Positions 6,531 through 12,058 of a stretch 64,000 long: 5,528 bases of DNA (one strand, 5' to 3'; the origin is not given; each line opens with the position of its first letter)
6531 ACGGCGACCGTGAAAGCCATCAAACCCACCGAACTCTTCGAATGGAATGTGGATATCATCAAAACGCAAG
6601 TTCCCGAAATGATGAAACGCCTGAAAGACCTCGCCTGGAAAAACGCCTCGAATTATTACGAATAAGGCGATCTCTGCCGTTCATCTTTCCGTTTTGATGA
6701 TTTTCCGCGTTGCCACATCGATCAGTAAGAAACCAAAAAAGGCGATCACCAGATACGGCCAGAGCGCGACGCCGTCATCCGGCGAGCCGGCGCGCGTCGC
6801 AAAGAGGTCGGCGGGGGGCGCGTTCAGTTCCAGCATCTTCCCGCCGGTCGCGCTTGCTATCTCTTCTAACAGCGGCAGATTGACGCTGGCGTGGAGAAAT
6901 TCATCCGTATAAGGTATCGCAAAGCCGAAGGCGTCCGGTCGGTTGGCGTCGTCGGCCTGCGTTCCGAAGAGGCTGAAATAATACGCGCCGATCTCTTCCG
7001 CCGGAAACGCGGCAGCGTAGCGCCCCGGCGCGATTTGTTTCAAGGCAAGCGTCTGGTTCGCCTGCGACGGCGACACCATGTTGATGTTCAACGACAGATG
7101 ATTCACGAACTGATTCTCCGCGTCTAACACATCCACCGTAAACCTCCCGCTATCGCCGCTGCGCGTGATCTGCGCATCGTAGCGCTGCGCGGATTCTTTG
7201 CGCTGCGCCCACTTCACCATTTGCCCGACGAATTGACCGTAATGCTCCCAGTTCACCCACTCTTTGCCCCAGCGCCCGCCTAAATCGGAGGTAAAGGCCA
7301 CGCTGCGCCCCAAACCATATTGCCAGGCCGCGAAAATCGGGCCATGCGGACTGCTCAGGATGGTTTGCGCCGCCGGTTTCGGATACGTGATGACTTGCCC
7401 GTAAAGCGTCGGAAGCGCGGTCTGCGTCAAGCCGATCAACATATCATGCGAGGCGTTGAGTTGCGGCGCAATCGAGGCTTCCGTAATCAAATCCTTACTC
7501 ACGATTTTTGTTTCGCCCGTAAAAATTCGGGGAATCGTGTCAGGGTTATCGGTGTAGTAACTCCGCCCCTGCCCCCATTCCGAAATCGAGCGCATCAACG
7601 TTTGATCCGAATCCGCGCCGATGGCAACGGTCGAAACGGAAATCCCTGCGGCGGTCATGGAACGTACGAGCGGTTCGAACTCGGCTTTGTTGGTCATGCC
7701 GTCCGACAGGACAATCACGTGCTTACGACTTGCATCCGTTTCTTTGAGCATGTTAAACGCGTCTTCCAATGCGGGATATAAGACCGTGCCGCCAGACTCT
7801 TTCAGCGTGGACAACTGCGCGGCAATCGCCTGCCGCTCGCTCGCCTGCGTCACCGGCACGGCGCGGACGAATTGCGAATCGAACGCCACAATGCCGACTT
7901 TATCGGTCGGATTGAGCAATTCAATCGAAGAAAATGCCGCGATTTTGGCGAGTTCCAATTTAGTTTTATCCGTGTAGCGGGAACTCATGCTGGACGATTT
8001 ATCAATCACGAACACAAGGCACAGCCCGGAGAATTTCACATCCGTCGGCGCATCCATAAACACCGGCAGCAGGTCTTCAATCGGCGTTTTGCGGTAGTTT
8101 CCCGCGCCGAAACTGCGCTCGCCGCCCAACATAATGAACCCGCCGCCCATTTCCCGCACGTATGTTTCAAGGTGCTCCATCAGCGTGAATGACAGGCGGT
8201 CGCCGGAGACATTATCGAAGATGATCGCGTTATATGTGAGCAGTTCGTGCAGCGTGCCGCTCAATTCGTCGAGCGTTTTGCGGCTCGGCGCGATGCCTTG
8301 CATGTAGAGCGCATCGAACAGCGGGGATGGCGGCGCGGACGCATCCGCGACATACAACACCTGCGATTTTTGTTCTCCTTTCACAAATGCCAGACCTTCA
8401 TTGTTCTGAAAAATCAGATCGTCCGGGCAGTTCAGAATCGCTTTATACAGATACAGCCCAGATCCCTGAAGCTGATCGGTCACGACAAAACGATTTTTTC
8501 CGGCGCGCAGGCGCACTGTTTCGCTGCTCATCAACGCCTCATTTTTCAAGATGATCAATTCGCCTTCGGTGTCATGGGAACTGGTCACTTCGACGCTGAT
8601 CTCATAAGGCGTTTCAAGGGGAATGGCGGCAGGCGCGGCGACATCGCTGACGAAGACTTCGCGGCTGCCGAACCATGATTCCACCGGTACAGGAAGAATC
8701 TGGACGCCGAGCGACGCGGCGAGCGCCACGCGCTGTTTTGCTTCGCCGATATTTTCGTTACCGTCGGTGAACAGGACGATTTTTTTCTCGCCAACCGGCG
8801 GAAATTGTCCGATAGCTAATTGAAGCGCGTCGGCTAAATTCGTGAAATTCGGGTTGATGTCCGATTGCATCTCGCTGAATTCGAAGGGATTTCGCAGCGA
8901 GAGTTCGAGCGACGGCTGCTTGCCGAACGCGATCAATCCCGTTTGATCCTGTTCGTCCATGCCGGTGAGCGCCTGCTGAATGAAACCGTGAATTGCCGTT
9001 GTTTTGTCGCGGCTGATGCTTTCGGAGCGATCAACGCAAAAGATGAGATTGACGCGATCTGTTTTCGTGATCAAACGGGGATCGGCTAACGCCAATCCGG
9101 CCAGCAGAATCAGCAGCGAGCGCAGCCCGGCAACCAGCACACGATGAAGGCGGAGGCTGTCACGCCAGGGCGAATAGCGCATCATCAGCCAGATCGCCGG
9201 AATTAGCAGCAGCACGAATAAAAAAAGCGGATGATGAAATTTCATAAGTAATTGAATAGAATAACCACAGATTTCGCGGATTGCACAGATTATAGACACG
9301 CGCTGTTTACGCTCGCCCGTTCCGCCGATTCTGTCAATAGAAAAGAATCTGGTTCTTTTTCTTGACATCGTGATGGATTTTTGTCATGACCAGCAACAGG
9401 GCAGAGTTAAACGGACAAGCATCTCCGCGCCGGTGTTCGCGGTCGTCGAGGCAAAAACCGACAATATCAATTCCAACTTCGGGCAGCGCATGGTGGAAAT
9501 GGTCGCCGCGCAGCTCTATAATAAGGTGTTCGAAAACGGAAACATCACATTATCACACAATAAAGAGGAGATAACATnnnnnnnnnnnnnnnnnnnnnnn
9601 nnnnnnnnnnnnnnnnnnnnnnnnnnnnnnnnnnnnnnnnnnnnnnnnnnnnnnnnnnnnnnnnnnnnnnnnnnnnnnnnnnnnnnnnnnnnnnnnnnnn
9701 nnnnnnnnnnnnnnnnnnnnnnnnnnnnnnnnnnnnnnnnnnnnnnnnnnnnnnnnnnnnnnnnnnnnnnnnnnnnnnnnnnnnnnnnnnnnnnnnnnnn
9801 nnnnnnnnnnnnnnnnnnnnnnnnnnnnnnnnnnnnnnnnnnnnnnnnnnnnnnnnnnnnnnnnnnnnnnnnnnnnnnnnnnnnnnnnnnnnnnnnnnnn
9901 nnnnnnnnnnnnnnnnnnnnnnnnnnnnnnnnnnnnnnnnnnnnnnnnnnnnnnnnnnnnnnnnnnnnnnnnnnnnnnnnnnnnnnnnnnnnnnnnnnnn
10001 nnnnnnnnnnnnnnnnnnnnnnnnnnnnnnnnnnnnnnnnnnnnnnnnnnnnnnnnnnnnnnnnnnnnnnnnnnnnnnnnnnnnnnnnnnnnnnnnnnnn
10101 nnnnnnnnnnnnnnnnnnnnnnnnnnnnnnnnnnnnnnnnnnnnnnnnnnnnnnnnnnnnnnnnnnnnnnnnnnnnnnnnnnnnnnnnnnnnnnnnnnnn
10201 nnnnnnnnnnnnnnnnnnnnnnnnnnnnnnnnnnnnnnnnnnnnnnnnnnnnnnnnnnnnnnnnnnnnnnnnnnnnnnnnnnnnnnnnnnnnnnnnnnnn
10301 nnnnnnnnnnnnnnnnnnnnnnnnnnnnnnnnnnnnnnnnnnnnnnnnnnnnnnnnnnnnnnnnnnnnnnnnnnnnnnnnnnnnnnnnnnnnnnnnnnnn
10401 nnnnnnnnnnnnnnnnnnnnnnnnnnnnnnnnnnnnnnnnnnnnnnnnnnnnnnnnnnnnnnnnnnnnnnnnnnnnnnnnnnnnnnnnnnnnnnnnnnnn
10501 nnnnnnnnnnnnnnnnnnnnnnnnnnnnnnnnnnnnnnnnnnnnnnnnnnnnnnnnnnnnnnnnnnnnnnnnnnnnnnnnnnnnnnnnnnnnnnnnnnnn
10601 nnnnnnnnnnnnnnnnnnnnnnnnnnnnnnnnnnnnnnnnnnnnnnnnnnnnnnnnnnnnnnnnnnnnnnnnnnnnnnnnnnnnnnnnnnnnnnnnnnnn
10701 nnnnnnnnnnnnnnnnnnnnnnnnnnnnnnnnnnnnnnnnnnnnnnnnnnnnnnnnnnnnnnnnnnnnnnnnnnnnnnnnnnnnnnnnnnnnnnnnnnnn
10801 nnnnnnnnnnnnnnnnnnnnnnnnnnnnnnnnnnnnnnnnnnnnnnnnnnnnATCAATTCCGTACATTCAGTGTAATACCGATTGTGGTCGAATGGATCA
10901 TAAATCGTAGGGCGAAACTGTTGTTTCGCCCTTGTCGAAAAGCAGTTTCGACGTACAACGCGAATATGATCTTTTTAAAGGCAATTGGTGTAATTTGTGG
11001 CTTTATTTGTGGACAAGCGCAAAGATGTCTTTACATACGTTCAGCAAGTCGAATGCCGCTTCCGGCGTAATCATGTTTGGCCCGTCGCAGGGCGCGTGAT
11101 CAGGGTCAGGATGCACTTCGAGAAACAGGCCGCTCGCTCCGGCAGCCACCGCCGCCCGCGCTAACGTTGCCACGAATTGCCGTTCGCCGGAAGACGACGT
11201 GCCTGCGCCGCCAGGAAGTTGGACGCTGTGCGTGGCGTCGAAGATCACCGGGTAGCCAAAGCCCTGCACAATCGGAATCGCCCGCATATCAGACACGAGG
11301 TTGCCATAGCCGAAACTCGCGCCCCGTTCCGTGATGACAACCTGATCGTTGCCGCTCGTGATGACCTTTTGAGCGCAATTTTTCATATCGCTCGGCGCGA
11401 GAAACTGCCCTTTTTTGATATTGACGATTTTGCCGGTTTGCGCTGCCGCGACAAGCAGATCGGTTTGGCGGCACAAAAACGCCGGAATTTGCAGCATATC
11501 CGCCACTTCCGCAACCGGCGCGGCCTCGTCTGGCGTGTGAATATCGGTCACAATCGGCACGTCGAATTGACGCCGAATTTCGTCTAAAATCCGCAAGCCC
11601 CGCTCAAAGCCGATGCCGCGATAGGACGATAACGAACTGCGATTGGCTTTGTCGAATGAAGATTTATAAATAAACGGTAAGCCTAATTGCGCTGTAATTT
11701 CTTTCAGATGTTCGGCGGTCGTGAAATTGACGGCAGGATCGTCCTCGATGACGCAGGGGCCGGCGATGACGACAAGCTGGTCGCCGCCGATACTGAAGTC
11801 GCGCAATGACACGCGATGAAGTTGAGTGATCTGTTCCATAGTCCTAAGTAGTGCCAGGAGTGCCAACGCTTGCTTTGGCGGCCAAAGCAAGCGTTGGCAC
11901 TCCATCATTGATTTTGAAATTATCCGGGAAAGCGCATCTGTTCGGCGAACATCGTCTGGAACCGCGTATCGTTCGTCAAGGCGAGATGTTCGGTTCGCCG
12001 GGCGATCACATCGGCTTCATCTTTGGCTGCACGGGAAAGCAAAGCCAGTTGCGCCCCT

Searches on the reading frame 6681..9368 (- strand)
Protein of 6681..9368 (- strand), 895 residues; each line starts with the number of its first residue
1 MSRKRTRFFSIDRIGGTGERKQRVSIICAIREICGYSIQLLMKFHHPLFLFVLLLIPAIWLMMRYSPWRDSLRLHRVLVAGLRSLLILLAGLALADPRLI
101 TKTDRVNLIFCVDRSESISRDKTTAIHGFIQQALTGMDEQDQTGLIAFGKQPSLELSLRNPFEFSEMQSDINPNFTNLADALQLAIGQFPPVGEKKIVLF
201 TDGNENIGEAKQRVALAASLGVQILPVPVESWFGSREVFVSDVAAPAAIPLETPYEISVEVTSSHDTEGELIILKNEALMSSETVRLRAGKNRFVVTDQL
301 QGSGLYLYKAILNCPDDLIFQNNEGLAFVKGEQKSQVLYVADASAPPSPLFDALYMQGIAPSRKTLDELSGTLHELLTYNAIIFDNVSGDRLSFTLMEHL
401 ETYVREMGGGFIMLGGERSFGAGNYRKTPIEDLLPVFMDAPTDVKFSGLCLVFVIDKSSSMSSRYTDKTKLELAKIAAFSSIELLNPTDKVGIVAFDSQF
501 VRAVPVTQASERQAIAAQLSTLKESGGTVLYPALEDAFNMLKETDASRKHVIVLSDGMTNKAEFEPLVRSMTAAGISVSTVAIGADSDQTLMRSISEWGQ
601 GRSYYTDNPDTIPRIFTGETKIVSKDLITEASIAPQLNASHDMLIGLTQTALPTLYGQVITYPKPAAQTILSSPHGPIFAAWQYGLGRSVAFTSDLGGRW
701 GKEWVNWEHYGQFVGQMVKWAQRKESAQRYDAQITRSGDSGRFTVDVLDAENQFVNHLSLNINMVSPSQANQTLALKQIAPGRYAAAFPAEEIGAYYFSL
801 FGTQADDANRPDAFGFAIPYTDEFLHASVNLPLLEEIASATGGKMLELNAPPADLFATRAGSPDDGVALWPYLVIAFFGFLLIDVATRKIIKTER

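Call 67: search_protein_families(library=ncbifam, proteins=[window:6681-9368:-], max_evalue=1e-10)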
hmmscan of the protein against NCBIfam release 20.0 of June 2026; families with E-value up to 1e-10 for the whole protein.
window:6681-9368:- (895 aa): 2 families
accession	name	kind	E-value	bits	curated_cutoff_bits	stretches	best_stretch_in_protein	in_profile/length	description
TIGR03788.1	marine_srt_targ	equivalog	2.4e-17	62.6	551.65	1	451-614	274-436/629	marine proteobacterial sortase target protein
TIGR00868.1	hCaCC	subfamily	4.7e-12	44.5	900.85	1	451-610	307-464/863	calcium-activated chloride channel protein 1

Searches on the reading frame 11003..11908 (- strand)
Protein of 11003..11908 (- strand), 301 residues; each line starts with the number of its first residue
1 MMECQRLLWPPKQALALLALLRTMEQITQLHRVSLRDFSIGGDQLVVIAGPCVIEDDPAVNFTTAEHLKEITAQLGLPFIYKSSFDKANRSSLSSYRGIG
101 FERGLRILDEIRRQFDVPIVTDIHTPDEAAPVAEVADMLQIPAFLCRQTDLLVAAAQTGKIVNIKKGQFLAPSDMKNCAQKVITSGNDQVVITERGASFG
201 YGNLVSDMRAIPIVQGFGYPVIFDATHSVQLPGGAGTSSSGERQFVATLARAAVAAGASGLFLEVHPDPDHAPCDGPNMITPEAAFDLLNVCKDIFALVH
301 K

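Call 67: search_protein_families(library=ncbifam, proteins=[window:11003-11908:-], max_evalue=1e-10)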
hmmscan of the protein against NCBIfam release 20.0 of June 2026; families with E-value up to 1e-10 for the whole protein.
window:11003-11908:- (301 aa): 8 families
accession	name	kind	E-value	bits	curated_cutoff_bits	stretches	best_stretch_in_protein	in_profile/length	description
NF003543.0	PRK05198.1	equivalog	3.1e-120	400.3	242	1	35-300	7-272/273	3-deoxy-8-phosphooctulonate synthase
TIGR01362.1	KDO8P_synth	equivalog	1.2e-114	381.8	314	1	44-299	2-256/258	3-deoxy-8-phosphooctulonate synthase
NF009109.0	PRK12457.1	equivalog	8.1e-89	297.6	457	1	45-299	17-272/281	3-deoxy-8-phosphooctulonate synthase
NF006421.0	PRK08673.1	subfamily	1.8e-45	155.6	335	1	29-299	79-333/338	3-deoxy-7-phosphoheptulonate synthase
TIGR01361.1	DAHP_synth_Bsub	equivalog_domain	1.1e-35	123.3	267.75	1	33-286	14-251/260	3-deoxy-7-phosphoheptulonate synthase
NF041229.1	BagF_FevY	exception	4.6e-31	108.2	700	1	34-293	80-323/340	phospho-2-dehydro-3-deoxyheptonate aldolase BagF/FevY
NF009239.0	PRK12595.1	equivalog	3.1e-30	105.4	279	1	28-276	102-334/360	bifunctional 3-deoxy-7-phosphoheptulonate synthase/chorismate mutase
NF009933.0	PRK13396.1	subfamily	1.7e-29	102.9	486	1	43-288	100-329/352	3-deoxy-7-phosphoheptulonate synthase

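Call 68: list_cluster_members(proteins=[window:11003-11908:-, window:11920-13746:-, window:13880-14761:-, window:15506-16753:-])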
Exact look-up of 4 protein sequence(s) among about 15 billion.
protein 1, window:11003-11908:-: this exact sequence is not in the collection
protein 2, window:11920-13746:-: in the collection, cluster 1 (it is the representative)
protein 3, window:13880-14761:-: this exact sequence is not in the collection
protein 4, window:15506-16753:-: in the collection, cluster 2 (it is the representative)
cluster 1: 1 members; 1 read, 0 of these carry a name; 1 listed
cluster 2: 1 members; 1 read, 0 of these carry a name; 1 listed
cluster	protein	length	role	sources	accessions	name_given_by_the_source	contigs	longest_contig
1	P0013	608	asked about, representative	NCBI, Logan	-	-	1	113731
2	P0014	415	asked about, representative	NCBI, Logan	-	-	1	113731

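Call 78: find_homologous_proteins(query=window:11003-11908:-, max_evalue=1e-40)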
Query window:11003-11908:- (301 aa): 8000 proteins with E <= 1e-40 among 8000 candidates; the best 120 are listed.
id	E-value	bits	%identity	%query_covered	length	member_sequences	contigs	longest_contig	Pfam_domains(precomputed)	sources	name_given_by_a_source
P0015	8.2e-164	562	91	92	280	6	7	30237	PF00793.27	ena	-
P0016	2.5e-162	557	90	92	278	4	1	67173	PF00793.27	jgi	-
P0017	4.7e-151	520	85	90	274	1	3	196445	PF00793.27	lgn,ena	-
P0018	1.1e-150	519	85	90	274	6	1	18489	PF00793.27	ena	-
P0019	3.7e-150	517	85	90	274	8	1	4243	PF00793.27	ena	-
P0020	8.6e-150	516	85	90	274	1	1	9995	PF00793.27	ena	-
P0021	1.0e-149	516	85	90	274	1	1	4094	PF00793.27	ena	-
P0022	1.0e-149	516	83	90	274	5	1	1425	PF00793.27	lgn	-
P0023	1.4e-149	515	85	90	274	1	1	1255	PF00793.27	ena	-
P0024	2.3e-149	514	83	90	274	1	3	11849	PF00793.27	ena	-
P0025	2.9e-149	514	84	90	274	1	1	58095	PF00793.27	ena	-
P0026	4.3e-149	514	83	90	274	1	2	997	PF00793.27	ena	-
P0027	5.2e-149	513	84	90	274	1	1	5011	PF00793.27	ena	-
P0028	5.4e-149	513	83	90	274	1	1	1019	PF00793.27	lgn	-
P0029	5.4e-149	513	83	90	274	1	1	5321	PF00793.27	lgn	-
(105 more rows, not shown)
